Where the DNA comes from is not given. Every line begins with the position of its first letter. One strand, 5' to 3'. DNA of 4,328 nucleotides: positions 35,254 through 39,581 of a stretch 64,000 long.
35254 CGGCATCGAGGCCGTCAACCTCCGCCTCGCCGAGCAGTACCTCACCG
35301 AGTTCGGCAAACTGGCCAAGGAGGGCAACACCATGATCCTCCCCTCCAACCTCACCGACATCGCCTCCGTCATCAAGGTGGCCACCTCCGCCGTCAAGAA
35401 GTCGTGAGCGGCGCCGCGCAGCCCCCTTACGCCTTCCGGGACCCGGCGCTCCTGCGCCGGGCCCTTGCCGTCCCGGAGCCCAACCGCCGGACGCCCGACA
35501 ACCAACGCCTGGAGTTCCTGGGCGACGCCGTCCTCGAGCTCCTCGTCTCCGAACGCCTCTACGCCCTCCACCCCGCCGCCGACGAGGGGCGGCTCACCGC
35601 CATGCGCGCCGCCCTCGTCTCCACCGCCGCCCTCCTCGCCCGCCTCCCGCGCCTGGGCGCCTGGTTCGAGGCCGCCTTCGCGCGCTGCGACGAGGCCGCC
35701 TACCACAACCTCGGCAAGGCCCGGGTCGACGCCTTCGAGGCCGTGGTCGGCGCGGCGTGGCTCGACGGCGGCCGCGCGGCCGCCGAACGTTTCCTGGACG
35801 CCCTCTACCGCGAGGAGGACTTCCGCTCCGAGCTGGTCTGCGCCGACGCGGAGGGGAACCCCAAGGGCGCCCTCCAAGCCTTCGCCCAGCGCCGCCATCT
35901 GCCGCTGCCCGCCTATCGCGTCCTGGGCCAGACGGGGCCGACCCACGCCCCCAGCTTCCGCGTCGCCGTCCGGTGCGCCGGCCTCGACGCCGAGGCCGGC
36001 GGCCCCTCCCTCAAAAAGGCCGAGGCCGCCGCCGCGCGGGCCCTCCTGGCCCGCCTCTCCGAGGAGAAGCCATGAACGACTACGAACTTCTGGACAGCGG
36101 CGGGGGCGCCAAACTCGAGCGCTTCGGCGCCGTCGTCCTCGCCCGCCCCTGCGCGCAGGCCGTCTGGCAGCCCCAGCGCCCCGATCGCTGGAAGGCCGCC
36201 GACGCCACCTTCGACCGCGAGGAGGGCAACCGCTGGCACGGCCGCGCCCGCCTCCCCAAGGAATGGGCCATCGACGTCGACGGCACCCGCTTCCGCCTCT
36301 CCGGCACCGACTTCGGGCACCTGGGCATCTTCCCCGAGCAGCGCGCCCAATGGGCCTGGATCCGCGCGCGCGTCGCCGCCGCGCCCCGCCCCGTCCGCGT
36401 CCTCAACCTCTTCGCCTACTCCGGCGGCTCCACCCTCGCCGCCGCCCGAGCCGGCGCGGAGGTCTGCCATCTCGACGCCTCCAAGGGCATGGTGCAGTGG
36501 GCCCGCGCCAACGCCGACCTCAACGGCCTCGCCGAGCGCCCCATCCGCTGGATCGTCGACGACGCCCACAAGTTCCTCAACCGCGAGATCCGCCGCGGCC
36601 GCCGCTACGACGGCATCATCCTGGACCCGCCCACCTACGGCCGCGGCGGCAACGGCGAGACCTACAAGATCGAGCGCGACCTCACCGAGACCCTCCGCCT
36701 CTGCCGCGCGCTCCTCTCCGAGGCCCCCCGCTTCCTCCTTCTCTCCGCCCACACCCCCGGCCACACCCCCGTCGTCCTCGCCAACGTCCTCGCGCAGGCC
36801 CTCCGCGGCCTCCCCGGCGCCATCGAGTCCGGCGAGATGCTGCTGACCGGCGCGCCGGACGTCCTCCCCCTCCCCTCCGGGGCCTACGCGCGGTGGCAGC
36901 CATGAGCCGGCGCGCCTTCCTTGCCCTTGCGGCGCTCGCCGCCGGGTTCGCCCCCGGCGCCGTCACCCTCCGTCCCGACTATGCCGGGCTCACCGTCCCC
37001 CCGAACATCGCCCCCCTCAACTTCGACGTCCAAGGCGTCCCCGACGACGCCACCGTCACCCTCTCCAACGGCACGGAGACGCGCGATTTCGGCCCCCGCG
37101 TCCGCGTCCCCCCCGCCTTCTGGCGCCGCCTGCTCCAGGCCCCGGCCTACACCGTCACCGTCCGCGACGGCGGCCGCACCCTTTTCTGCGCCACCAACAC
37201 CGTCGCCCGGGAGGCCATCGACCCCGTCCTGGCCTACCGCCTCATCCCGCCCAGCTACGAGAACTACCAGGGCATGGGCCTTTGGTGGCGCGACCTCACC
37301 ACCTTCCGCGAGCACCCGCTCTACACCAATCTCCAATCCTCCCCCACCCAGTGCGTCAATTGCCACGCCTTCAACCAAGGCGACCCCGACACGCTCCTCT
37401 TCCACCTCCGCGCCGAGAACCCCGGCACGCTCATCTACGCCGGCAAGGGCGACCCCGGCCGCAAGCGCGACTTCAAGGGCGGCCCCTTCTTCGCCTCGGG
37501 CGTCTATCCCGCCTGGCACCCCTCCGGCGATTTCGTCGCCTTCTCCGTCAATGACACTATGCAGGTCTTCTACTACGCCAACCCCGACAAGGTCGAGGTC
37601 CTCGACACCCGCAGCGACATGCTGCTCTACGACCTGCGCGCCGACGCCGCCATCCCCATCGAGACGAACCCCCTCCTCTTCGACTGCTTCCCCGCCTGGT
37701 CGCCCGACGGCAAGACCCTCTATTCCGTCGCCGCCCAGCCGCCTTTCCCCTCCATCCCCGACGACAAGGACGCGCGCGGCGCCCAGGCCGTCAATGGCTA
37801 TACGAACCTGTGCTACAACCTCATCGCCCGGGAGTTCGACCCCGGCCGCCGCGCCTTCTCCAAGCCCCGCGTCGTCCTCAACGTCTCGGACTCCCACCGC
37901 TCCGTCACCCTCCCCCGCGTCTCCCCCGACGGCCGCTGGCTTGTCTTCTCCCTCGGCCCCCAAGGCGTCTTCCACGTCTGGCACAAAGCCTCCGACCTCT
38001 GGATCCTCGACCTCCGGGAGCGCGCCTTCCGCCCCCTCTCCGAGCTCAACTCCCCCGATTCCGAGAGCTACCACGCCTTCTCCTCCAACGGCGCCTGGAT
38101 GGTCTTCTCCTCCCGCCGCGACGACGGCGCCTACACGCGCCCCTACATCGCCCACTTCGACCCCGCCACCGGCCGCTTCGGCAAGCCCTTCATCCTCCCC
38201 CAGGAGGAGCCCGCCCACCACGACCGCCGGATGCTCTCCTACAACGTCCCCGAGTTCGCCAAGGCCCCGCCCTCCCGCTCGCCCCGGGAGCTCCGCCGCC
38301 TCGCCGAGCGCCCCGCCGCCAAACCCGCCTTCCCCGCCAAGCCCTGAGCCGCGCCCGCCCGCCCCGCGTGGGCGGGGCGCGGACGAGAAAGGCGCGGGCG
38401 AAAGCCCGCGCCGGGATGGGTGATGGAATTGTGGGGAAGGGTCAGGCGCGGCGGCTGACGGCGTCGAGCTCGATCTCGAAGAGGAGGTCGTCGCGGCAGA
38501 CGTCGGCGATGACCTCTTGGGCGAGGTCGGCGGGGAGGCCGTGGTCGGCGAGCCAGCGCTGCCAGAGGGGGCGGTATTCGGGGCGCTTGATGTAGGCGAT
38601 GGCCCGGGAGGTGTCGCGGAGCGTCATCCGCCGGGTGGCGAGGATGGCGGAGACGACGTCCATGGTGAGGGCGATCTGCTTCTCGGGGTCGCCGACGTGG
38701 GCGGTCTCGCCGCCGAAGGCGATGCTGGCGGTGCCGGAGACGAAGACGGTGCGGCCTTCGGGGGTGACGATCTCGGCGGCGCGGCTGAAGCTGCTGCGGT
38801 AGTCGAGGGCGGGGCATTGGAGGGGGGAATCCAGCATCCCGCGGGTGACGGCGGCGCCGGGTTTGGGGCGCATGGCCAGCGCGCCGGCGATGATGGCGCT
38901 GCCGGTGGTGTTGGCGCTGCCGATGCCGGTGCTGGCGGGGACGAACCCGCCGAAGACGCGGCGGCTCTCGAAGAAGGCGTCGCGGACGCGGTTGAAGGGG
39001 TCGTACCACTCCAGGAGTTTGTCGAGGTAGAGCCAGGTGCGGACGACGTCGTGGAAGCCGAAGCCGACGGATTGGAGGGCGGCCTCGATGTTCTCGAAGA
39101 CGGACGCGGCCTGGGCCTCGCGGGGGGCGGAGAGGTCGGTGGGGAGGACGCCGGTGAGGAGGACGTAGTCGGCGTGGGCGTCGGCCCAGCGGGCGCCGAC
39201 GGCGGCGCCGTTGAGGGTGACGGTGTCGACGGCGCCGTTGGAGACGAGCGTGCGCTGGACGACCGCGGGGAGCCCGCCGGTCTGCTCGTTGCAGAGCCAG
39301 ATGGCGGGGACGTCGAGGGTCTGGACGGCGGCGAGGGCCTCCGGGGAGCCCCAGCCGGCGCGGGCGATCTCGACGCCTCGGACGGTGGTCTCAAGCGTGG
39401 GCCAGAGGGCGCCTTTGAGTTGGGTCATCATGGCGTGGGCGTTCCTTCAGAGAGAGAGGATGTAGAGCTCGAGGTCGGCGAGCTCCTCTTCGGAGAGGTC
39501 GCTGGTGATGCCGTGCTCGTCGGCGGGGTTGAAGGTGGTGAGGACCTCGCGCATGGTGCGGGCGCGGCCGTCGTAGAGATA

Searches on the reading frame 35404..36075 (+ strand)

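Call 18: search_protein_families(library=pfam, proteins=[window:35404-36075:+], max_evalue=0.01)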
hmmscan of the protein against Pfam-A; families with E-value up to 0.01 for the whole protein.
window:35404-36075:+ (223 aa): 4 families
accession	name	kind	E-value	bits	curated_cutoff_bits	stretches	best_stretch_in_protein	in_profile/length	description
PF00636.31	Ribonuclease_3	-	2e-16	61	27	1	34-123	1-102/102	Ribonuclease III domain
PF14622.11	Ribonucleas_3_3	-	2.5e-15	57.2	35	1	27-133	16-122/128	Ribonuclease-III-like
PF00035.32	dsrm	-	6.2e-11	43.2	23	1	153-218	1-66/66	Double-stranded RNA binding motif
PF14709.13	DND1_DSRM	-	0.0017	19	25.7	1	153-217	3-78/80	double strand RNA binding domain from DEAD END PROTEIN 1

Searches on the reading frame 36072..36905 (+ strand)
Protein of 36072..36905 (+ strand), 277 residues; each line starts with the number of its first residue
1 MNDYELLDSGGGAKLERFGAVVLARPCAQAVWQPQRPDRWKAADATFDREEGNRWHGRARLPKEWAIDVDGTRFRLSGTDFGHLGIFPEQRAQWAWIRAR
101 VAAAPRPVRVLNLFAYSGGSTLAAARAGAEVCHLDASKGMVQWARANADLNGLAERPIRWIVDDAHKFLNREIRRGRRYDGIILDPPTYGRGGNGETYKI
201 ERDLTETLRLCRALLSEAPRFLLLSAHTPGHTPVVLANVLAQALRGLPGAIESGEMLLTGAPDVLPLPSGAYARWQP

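Call 18: search_protein_families(library=pfam, proteins=[window:36072-36905:+], max_evalue=0.01)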
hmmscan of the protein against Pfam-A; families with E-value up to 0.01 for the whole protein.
window:36072-36905:+ (277 aa): 5 families
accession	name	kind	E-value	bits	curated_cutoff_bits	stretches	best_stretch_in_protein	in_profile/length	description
PF10672.15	Methyltrans_SAM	-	4.3e-15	56.2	27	1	62-221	83-234/286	S-adenosylmethionine-dependent methyltransferase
PF03602.21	Cons_hypoth95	-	2.5e-06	27.7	24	1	106-187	41-122/182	Conserved hypothetical protein 95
PF13649.12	Methyltransf_25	-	0.00031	21.8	27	1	112-168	3-58/97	Methyltransferase domain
PF09445.16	Methyltransf_15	-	0.0017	18.4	22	1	110-192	4-85/165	RNA cap guanine-N2 methyltransferase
PF08241.18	Methyltransf_11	-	0.0042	18.1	21.2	1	118-167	8-53/95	Methyltransferase domain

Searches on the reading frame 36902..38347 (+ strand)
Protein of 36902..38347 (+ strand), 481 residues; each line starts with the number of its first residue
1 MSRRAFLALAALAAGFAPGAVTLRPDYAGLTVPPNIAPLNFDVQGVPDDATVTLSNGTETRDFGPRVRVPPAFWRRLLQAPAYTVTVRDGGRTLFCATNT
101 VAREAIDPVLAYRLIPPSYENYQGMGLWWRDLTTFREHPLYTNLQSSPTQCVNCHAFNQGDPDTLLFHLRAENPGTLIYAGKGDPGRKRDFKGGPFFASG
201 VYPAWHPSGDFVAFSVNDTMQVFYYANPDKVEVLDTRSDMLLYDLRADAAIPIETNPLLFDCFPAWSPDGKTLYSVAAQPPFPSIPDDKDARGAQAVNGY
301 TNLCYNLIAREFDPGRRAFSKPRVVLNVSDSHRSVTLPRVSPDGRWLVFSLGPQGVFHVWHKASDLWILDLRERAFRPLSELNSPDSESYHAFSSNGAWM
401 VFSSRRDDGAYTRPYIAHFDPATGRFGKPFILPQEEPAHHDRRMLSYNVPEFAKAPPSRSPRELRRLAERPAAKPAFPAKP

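Call 16: search_protein_families(library=ncbifam, proteins=[window:36902-38347:+], max_evalue=1)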
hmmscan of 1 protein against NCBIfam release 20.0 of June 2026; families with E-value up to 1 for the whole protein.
window:36902-38347:+ (481 aa): 6 families
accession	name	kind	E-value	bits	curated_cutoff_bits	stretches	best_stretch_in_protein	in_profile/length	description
TIGR02800.1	propeller_TolB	equivalog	1.6e-07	30.6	343.15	1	327-406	229-299/418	Tol-Pal system beta propeller repeat protein TolB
NF053518.1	DipepPtdsDpp5Prph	equivalog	0.0004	19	900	1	221-275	207-264/655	dipeptidyl-peptidase Dpp5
NF053607.1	CHU_0125_OmpA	equivalog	0.0091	14.5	620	1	339-429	225-317/639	CHU_0125 family OmpA-like outer membrane integrity protein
NF052230.1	T9SS_PorE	exception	0.021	13.1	600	1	318-404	264-349/648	PorE family type IX secretion system protein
NF033523.0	lasso_peptidase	equivalog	0.2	10.4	400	0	335-364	90-119/638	Atxe2 family lasso peptide isopeptidase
NF002183.0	PRK01029.1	equivalog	0.42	9.6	405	0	307-350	257-298/429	Tol-Pal system protein TolB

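Call 18: search_protein_families(library=pfam, proteins=[window:36902-38347:+], max_evalue=0.01)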
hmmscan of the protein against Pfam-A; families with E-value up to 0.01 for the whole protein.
window:36902-38347:+ (481 aa): 1 family
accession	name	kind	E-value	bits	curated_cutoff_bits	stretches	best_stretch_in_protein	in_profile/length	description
PF07676.18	PD40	-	5.2e-14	52.2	20.9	2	336-360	12-37/38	WD40-like Beta Propeller Repeat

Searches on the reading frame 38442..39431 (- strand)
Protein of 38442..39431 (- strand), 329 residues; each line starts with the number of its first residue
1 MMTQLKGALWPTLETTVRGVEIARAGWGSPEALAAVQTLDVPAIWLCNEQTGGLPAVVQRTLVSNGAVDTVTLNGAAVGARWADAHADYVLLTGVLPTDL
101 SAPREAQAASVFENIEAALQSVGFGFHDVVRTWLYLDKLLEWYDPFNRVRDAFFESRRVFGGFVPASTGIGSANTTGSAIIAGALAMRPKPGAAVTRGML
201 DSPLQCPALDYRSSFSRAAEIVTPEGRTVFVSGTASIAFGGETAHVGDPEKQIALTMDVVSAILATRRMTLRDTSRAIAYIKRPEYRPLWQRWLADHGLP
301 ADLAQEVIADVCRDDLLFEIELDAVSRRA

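Call 3: search_protein_families(library=pfam, proteins=[window:38442-39431:-], max_evalue=0.1)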
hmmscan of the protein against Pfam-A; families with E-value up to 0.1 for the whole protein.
window:38442-39431:- (329 aa): 2 families
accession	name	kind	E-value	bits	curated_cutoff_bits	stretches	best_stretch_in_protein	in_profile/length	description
PF01042.26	Ribonuc_L-PSP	-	2.9e-14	53.6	27.3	2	88-157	19-93/121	Endoribonuclease L-PSP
PF21168.2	FkbO_Hyg5-like_N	-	8.2e-06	26.3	27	1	91-175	25-114/122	Chorismatase FkbO/Hyg5-like, N-terminal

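Call 4: search_protein_families(library=ncbifam, proteins=[window:38442-39431:-], max_evalue=0.1)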
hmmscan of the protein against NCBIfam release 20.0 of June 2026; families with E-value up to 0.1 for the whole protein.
window:38442-39431:- (329 aa): 3 families
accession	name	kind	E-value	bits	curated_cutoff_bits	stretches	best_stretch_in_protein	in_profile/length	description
TIGR04444.1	chori_FkbO_Hyg5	subfamily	1.7e-15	57.1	325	1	110-321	84-308/311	FkbO/Hyg5 family chorismatase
TIGR00004.1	TIGR00004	subfamily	3.2e-08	33.8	106.25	1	104-157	47-99/125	Rid family detoxifying hydrolase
TIGR03610.1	RutC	equivalog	0.0047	17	169.1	0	228-280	27-79/127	pyrimidine utilization protein C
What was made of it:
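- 38442..39431 (-): Co-transcribed partner gene: 329-aa cytoplasmic chorismatase-like (FkbO/Hyg5 family, double RidA fold) protein, 15 nt after the stop of the haem gene. Pfam and NCBIfam (calls 3, 4).
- On Chorismatase FkbO/Hyg5 (partner gene): 57 bits against 325 (call 4).
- Closest known: Chorismatases FkbO/Hyg5/XanB2. Different: TIGR04444 scores 57 bits against a cutoff of 325 (call 4).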

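Call 31: search_solved_structures(query=window:38442-39431:-, max_evalue=1, show_alignments=2)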
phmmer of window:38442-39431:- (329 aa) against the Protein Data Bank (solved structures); distinct sequences matched with E-value up to 1: 29.
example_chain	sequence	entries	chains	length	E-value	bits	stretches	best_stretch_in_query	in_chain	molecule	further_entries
5ag3_A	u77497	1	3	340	7.5e-11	45.3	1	88-321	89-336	PUTATIVE PTERIDINE-DEPENDENT DIOXYGENASE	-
5a3k_A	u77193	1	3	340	1.8e-09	40.7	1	88-321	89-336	PUTATIVE PTERIDINE-DEPENDENT DIOXYGENASE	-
4bps_A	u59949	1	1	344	3.2e-07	33.4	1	78-321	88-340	FKBO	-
3k0t_A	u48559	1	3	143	0.0024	20.7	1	87-155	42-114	Endoribonuclease L-PSP, putative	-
2dyy_A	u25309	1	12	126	0.016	18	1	105-154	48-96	UPF0076 protein PH0854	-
3cfb_H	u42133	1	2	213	0.025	17.3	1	224-292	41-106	BLUE FLUORESCENT ANTIBODY EP2-19G2-IGG2B HEAVY CHAIN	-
3cfc_H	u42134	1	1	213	0.025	17.3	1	224-292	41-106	BLUE FLUORESCENT ANTIBODY EP2-19G2-IGG2B HEAVY CHAIN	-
6izh_A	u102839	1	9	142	0.029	17.1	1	93-156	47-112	2-aminomuconate deaminase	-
2b33_A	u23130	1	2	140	0.031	17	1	105-165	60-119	protein synthesis inhibitor, putative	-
1fl3_H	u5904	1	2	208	0.061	16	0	224-292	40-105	BLUE FLUORESCENT ANTIBODY (19G2)-HEAVY CHAIN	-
1ub5_H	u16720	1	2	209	0.065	15.9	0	224-292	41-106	antibody 19G2, alpha chain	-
3r0p_A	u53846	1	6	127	0.068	15.9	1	103-156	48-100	L-PSP putative endoribonuclease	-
1qu9_A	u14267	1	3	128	0.084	15.6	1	93-157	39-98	YJGF PROTEIN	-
3l7q_A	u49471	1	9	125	0.12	15.1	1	103-156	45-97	Putative translation initiation inhibitor, aldR regulator-like protein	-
1ub6_H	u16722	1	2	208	0.13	14.9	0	224-292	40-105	antibody 19G2, alpha chain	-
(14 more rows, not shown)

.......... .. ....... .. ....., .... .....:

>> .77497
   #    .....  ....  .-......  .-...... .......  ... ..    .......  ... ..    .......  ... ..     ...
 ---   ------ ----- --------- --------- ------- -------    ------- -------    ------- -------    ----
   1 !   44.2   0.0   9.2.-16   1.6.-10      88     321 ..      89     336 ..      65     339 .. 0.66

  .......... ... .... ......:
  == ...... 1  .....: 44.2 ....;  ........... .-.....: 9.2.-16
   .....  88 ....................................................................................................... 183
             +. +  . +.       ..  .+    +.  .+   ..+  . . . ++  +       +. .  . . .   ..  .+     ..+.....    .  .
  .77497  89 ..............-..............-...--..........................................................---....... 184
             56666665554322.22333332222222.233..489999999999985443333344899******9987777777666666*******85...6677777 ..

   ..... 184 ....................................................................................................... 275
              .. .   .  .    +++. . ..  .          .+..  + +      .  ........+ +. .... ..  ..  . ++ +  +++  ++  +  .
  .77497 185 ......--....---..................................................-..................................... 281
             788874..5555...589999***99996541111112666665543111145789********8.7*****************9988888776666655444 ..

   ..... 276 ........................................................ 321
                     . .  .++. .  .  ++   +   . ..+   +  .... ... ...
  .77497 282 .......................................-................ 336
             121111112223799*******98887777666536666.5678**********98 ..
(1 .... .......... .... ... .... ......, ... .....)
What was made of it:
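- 38442..39431 (-): PDB Hyg5 5ag3 7.5e-11 and FkbO 4bps 3e-7 (call 31).
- Closest known: Chorismatases FkbO/Hyg5/XanB2. Same: The same fold family is the best PDB match (5ag3, 4bps; call 31).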

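Call 76: find_homologous_proteins(query=window:38442-39431:-, max_evalue=0.00001)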
Query window:38442-39431:- (329 aa): 3579 proteins with E <= 0.00001 among 8000 candidates; the best 120 are listed.
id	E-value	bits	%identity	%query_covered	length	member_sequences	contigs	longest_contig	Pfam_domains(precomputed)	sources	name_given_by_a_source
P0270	5.9e-214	727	100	100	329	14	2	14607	PF01042.27,PF21168.3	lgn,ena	-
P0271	2.1e-210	716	98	100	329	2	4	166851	PF01042.27,PF21168.3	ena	-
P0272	2.4e-192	656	89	99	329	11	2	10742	PF01042.27,PF21168.3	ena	-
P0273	6.9e-186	635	85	99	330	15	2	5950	PF01042.27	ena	-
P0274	7.8e-165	566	77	100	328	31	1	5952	PF01042.27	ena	-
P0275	3.3e-156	538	74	100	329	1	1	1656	PF01042.27,PF21168.3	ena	-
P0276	2.4e-154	532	73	100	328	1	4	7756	PF01042.27,PF21168.3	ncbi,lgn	-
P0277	3.2e-154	531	73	99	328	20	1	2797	PF01042.27,PF21168.3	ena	-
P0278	8.0e-154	530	71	99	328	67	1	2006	PF01042.27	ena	-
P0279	3.7e-151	521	73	100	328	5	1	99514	PF01042.27,PF21168.3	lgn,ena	-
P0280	8.5e-147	507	70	100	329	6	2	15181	PF01042.27,PF21168.3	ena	-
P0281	1.4e-145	503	71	100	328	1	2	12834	PF01042.27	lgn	-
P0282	4.5e-144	498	69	100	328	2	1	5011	PF01042.27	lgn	-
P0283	2.7e-142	492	67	99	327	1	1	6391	PF01042.27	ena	-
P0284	8.6e-142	490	69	99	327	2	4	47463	PF01042.27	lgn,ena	-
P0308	5.9e-128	445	65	99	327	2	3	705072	PF01042.27,PF21168.3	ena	-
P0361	2.5e-97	344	56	94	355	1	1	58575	PF01042.27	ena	-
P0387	4.2e-95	337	54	93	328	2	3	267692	PF01042.27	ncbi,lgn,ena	-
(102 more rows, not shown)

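Call 77: find_encoding_contigs(protein=P0308, flank=6000, max_places=1)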
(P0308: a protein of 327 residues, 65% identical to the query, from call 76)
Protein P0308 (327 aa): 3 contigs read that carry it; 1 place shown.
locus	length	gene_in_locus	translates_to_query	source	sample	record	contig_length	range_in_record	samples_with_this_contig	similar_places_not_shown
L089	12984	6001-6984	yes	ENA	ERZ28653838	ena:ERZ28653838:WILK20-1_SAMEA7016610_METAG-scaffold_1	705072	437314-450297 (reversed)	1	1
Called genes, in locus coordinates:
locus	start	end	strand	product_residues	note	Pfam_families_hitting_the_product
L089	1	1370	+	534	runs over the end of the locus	-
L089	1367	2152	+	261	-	PF02405:MlaE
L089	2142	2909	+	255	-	PF00005:ABC_tran, PF13304:AAA_21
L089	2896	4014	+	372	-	PF02470:MlaD, PF28544:Helical_needle (faint)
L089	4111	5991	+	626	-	PF10282:Lactonase (faint), PF03150:CCP_MauG (faint)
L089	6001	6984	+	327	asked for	PF21168:FkbO_Hyg5-like_N (weak), PF01042:Ribonuc_L-PSP (faint)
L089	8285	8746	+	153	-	-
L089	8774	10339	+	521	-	PF08323:Glyco_transf_5, PF13439:Glyco_transf_4, PF13579:Glyco_trans_4_4, PF00534:Glycos_transf_1, PF13692:Glyco_trans_1_4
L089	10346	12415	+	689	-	PF02922:CBM_48, PF00128:Alpha-amylase (weak), PF02806:Alpha-amylase_C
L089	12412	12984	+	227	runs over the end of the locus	PF01128:IspD, PF12804:NTP_transf_3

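Call 78: find_encoding_contigs(protein=P0387, flank=6000, max_places=1)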
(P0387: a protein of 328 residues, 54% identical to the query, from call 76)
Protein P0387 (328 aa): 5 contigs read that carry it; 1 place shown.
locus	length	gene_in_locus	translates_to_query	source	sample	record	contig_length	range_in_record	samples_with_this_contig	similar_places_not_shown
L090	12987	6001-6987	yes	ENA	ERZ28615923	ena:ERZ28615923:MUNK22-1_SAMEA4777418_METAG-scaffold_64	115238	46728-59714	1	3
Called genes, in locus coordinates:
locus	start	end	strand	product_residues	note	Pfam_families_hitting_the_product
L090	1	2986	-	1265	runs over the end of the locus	PF19773:DUF6259 (weak)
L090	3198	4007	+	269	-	PF00793:DAHP_synth_1, PF03102:NeuB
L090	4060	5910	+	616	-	PF10282:Lactonase (faint), PF21783:YNCE (faint), PF08450:SGL (faint), PF00034:Cytochrom_C (faint), PF03150:CCP_MauG (faint), PF13442:Cytochrome_CBB3 (faint)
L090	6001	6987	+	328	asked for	PF01042:Ribonuc_L-PSP (weak)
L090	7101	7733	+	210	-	PF05140:ResB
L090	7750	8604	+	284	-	PF01578:Cytochrom_C_asm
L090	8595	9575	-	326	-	PF04463:2-thiour_desulf, PF08349:DUF1722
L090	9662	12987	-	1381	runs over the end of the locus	PF22914:Fibulin_C (faint), PF23592:Cadherin_CELSR2_9th (faint), PF00028:Cadherin, PF07691:PA14, PF10528:GLEYA (weak), PF00028:Cadherin (weak), PF07691:PA14 (weak)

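Call 79: find_encoding_contigs(protein=P0361, flank=6000, max_places=1)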
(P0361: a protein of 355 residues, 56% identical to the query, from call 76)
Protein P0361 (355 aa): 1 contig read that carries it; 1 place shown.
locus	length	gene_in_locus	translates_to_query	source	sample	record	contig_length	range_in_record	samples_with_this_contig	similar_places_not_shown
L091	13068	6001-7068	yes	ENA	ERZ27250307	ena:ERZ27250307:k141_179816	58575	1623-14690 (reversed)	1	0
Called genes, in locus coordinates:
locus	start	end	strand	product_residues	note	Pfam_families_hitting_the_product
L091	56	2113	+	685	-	-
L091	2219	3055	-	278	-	PF01149:Fapy_DNA_glyco, PF06831:H2TH, PF06827:zf-FPG_IleRS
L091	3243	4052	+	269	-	PF00793:DAHP_synth_1, PF03102:NeuB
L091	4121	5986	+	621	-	PF10282:Lactonase (faint), PF21783:YNCE (faint), PF00034:Cytochrom_C (faint), PF03150:CCP_MauG (faint)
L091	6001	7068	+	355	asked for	PF01042:Ribonuc_L-PSP (weak)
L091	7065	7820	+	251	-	PF05140:ResB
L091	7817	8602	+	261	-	PF01578:Cytochrom_C_asm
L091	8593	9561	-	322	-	PF04463:2-thiour_desulf, PF08349:DUF1722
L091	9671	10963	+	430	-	PF00349:Hexokinase_1, PF03727:Hexokinase_2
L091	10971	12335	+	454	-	PF13529:Peptidase_C39_2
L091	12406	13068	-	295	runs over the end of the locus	PF23023:Anti-Pycsar_Apyc1 (weak), PF00753:Lactamase_B (weak), PF12706:Lactamase_B_2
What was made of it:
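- In the reverse direction, 3 of 3 chorismatase-like homologues looked up lie next to a beta-gamma-like gene (calls 77-79).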
